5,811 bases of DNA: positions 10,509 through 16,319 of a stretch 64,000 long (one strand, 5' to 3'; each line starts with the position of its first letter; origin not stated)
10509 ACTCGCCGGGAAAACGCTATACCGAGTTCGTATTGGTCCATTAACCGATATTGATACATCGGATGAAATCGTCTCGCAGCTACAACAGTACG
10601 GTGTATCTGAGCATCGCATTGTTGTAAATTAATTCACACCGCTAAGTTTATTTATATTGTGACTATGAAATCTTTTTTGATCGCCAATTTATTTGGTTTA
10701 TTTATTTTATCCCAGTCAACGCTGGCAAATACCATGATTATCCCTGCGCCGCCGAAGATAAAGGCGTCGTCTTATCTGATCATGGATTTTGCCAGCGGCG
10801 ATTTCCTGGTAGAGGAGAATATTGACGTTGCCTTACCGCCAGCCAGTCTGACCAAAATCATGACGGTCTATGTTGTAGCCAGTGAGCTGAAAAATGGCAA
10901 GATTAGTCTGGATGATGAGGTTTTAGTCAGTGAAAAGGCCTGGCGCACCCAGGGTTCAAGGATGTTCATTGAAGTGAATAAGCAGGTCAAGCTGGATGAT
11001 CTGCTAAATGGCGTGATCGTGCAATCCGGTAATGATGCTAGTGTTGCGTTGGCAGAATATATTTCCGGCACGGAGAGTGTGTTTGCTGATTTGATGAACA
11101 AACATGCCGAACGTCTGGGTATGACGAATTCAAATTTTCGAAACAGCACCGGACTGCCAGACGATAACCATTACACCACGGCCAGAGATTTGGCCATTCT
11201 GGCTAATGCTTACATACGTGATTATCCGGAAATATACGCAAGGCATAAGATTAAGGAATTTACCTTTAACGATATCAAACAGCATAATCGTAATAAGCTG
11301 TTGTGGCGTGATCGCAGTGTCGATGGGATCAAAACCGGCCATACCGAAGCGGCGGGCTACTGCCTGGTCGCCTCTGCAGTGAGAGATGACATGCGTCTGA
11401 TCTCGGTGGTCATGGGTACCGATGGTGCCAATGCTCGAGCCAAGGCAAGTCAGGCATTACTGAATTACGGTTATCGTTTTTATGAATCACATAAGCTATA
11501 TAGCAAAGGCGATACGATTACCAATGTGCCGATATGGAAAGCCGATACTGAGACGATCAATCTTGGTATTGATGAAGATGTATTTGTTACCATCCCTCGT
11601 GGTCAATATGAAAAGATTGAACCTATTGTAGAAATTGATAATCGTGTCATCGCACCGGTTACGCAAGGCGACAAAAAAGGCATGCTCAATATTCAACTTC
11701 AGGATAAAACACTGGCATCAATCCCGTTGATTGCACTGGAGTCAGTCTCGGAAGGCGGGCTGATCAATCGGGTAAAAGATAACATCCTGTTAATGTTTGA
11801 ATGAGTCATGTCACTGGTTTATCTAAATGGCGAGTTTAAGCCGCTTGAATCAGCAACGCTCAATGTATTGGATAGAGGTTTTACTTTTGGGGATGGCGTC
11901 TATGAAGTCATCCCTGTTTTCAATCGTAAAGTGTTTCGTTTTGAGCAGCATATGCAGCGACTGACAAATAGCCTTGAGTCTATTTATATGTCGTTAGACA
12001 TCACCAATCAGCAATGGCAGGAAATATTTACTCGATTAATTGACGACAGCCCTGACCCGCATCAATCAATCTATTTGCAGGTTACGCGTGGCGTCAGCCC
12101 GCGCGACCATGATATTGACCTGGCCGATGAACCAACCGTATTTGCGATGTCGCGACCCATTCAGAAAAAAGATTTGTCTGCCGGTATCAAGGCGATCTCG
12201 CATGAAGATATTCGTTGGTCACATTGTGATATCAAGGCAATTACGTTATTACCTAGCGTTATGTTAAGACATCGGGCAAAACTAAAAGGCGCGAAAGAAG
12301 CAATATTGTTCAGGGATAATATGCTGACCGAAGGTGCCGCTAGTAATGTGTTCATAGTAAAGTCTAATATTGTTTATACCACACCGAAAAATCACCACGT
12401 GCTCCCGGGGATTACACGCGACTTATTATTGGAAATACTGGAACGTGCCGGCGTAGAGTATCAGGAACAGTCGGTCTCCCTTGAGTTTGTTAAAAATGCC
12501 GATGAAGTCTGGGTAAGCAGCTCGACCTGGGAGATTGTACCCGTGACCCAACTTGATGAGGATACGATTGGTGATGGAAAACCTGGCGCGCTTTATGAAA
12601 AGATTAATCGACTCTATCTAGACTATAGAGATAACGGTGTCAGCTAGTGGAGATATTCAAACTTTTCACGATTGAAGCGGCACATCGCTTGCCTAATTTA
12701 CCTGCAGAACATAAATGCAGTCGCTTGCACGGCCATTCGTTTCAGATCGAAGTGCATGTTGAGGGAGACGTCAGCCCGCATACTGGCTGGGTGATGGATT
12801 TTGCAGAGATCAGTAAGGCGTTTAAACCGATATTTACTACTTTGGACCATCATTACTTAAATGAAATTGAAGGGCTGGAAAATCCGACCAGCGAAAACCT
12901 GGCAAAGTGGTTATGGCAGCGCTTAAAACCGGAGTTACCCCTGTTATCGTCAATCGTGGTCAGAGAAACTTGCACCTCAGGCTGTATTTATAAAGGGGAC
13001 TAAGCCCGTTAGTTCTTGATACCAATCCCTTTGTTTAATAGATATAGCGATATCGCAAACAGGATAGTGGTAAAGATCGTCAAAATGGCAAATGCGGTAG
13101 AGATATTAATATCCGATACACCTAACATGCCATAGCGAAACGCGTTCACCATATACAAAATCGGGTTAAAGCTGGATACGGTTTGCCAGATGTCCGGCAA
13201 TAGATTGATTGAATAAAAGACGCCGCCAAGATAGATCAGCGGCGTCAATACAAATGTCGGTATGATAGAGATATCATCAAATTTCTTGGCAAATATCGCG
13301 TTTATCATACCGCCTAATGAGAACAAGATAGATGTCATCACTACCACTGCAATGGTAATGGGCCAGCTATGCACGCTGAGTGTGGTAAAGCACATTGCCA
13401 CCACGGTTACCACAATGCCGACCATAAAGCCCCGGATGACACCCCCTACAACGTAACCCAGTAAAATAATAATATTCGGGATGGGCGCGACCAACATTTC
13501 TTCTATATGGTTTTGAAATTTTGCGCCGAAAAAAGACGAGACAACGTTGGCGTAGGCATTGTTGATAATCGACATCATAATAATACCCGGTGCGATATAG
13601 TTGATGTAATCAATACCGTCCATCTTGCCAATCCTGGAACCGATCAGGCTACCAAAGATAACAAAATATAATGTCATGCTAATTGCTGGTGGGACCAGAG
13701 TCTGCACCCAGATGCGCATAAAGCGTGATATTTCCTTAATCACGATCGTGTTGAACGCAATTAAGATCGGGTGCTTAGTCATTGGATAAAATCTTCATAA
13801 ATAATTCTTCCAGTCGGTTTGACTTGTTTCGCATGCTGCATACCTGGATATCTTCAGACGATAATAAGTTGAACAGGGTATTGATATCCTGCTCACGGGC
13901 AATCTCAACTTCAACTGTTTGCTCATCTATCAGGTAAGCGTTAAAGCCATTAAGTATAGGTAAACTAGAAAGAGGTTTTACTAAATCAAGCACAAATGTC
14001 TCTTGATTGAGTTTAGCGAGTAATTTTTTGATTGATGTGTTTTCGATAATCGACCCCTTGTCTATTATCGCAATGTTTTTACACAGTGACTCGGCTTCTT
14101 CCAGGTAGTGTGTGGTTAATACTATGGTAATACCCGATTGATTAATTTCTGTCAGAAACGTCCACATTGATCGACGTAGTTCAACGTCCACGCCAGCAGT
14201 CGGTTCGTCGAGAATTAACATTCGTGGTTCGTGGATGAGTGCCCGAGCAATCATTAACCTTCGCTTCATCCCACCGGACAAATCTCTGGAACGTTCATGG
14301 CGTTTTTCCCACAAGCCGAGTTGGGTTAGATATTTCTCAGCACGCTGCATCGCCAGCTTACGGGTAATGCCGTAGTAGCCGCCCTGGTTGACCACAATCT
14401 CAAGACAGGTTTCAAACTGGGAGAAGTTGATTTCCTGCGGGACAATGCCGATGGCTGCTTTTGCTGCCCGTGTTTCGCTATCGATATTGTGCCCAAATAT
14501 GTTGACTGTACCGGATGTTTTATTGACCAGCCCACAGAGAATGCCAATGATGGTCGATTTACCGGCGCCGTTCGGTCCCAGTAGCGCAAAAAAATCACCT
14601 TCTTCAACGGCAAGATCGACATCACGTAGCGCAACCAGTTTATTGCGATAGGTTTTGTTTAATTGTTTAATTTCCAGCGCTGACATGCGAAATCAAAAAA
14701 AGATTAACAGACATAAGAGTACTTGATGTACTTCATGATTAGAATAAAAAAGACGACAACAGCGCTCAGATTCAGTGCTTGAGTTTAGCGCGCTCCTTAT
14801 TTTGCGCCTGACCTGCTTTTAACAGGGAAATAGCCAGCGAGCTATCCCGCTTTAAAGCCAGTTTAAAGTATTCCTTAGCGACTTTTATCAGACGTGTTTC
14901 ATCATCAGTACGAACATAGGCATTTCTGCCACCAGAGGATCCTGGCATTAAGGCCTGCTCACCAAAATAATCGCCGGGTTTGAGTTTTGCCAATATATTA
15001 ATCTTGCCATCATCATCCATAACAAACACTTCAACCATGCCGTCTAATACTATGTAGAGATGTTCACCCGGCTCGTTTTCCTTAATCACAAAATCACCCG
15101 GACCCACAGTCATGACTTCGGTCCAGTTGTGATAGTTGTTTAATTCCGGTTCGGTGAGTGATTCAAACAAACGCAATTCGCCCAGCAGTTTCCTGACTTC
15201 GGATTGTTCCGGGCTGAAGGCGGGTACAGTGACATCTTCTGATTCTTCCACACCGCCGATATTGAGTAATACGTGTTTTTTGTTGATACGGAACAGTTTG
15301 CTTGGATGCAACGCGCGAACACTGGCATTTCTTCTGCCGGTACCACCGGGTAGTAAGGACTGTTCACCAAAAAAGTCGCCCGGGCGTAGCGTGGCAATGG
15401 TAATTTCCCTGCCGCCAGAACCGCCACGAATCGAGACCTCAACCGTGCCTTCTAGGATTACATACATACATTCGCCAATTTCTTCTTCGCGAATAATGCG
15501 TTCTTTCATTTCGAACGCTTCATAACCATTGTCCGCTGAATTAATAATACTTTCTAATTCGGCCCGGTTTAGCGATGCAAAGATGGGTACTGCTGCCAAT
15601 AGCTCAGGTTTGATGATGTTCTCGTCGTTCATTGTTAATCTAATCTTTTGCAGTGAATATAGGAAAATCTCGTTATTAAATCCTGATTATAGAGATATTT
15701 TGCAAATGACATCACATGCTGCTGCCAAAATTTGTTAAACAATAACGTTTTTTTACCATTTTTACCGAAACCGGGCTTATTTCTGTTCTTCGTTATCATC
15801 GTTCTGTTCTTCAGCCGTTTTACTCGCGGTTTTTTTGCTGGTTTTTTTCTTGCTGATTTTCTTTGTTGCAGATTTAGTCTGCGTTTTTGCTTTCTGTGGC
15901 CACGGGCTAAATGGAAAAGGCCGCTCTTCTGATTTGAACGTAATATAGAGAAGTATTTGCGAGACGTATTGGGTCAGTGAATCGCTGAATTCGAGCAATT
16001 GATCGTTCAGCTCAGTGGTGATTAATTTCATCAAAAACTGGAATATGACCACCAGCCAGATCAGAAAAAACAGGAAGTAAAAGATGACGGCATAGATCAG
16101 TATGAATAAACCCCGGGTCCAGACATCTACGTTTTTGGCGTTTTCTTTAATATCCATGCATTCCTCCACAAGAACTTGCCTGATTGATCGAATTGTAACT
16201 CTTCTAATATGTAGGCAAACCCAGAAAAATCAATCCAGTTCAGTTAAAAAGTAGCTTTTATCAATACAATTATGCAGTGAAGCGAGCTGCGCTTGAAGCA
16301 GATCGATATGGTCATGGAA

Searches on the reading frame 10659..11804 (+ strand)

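Call 39: search_protein_families(library=pfam, proteins=[window:10659-11804:+], max_evalue=0.000001)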
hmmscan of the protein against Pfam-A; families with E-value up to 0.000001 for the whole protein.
window:10659-11804:+ (381 aa): 3 families
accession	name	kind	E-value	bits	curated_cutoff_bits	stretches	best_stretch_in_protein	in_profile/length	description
PF00768.25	Peptidase_S11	-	1.8e-85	286.6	27.6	1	29-255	5-238/239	D-alanyl-D-alanine carboxypeptidase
PF07943.18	PBP5_C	-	4e-22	78.6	21.2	1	275-364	1-90/91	Penicillin-binding protein 5, C-terminal domain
PF13354.11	Beta-lactamase2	-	2.9e-14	53.4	22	1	40-181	3-142/214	Beta-lactamase enzyme family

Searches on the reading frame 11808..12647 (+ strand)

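Call 39: search_protein_families(library=pfam, proteins=[window:11808-12647:+], max_evalue=0.000001)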
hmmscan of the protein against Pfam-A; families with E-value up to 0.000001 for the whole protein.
window:11808-12647:+ (279 aa): 1 family
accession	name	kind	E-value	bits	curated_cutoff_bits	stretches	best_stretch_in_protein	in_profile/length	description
PF01063.24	Aminotran_4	-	4.1e-46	158.1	28.5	1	30-248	1-222/223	Amino-transferase class IV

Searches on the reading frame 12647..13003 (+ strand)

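Call 40: search_protein_families(library=pfam, proteins=[window:12647-13003:+], max_evalue=0.000001)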
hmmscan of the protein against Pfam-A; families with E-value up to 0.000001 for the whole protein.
window:12647-13003:+ (118 aa): 1 family
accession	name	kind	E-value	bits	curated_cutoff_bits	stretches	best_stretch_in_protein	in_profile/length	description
PF01242.24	PTPS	-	8.2e-37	126.3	22.4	1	2-117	1-120/121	6-pyruvoyl tetrahydropterin synthase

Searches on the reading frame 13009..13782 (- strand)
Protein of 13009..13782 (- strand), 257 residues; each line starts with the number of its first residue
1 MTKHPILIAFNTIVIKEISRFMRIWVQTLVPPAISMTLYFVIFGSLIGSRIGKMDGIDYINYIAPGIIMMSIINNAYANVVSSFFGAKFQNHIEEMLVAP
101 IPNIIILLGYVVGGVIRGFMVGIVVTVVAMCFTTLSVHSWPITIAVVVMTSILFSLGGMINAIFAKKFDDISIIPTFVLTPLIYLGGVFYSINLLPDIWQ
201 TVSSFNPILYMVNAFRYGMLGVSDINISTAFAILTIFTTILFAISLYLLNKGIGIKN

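Call 40: search_protein_families(library=pfam, proteins=[window:13009-13782:-], max_evalue=0.000001)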
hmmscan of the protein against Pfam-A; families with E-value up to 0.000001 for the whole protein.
window:13009-13782:- (257 aa): 2 families
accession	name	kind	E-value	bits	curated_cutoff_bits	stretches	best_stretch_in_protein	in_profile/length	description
PF01061.29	ABC2_membrane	-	8.8e-34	117.3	26.9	1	10-220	3-211/211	ABC-2 type transporter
PF12698.13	ABC2_membrane_3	-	2.7e-09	37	31.6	1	59-247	160-347/347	ABC-2 family transporter protein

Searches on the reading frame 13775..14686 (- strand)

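Call 40: search_protein_families(library=pfam, proteins=[window:13775-14686:-], max_evalue=0.000001)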
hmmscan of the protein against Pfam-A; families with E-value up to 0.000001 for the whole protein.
window:13775-14686:- (303 aa): 2 families
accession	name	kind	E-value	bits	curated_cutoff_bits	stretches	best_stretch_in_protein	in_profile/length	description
PF00005.33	ABC_tran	-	3.3e-34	118.8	25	1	20-164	1-137/137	ABC transporter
PF13304.12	AAA_21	-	1.7e-10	41.9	27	0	132-193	234-298/304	AAA domain, putative AbiEii toxin, Type IV TA system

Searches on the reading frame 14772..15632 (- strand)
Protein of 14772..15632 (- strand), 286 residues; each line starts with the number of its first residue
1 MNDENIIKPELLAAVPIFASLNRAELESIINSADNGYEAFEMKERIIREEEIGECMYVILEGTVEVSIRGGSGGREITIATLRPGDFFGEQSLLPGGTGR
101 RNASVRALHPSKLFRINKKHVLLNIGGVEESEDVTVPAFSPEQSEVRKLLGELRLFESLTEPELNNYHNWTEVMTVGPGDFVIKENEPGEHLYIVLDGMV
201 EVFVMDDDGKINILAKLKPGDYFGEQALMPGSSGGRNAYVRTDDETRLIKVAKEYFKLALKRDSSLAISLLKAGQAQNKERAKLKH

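Call 40: search_protein_families(library=pfam, proteins=[window:14772-15632:-], max_evalue=0.000001)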
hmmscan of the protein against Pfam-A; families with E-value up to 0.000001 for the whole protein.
window:14772-15632:- (286 aa): 1 family
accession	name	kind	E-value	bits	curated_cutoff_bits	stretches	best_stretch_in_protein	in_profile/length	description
PF00027.35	cNMP_binding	-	4.9e-41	139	27.5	2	176-262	4-88/89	Cyclic nucleotide-binding domain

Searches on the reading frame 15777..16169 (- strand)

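Call 40: search_protein_families(library=pfam, proteins=[window:15777-16169:-], max_evalue=0.000001)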
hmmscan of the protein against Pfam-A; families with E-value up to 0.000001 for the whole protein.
window:15777-16169:- (130 aa): 1 family
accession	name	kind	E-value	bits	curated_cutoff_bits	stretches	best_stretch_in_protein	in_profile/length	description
PF14333.11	DUF4389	-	6e-23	81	25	1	14-88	2-76/76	Domain of unknown function (DUF4389)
